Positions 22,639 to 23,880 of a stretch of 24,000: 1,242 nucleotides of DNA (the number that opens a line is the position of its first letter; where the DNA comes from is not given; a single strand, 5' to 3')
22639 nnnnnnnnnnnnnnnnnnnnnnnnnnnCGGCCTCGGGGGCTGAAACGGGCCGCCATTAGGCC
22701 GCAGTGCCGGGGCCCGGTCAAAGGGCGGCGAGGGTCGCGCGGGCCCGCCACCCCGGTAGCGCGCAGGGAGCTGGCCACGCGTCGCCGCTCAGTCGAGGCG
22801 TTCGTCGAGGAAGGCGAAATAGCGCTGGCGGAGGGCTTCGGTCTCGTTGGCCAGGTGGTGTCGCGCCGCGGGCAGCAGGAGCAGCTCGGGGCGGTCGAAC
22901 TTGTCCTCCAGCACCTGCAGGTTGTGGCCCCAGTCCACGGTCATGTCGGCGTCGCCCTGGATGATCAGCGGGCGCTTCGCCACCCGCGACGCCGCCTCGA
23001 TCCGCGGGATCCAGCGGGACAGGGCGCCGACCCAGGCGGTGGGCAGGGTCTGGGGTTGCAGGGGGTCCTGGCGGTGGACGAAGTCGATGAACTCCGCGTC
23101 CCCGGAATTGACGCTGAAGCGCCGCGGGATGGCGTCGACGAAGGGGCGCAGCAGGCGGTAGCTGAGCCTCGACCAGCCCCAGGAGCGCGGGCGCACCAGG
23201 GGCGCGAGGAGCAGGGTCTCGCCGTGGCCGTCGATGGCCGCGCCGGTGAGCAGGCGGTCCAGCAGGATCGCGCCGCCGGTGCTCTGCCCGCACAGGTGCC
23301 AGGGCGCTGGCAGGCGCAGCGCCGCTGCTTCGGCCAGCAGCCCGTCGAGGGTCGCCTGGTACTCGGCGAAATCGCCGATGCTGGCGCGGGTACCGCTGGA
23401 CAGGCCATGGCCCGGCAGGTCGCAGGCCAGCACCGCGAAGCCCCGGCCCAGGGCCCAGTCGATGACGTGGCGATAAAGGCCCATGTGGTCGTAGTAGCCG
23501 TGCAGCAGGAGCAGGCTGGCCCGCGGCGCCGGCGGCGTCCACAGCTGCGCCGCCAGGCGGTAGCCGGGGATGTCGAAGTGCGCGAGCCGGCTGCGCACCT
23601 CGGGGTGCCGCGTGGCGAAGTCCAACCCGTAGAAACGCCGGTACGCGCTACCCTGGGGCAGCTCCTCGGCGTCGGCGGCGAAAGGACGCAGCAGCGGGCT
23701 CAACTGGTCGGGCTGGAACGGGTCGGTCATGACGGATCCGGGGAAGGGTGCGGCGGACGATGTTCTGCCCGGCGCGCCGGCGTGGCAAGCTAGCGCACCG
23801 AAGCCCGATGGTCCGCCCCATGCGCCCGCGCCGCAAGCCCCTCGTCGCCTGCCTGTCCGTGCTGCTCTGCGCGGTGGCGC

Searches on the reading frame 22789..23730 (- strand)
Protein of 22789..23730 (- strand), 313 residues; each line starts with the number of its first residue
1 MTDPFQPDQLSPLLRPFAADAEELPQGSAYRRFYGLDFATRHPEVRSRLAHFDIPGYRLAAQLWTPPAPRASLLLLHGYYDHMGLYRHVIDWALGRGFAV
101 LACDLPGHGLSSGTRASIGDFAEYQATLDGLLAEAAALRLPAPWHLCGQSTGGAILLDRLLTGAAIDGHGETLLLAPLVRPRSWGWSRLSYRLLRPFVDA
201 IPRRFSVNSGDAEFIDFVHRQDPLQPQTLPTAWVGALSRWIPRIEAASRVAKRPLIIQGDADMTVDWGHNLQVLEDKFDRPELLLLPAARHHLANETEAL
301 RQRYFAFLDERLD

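Call 34: search_protein_families(library=pfam, proteins=[window:22789-23730:-], max_evalue=0.00001)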
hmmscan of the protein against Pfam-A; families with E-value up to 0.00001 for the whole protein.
window:22789-23730:- (313 aa): 3 families
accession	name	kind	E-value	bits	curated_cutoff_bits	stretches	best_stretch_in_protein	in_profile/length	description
PF12146.15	Hydrolase_4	-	1.6e-25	90.2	27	1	68-298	2-239/239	Serine aminopeptidase, S33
PF12697.13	Abhydrolase_6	-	1.9e-12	48.8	26.3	1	73-294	1-206/217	Alpha/beta hydrolase family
PF00561.26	Abhydrolase_1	-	9.2e-09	35.8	25.8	1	73-156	3-83/245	alpha/beta hydrolase fold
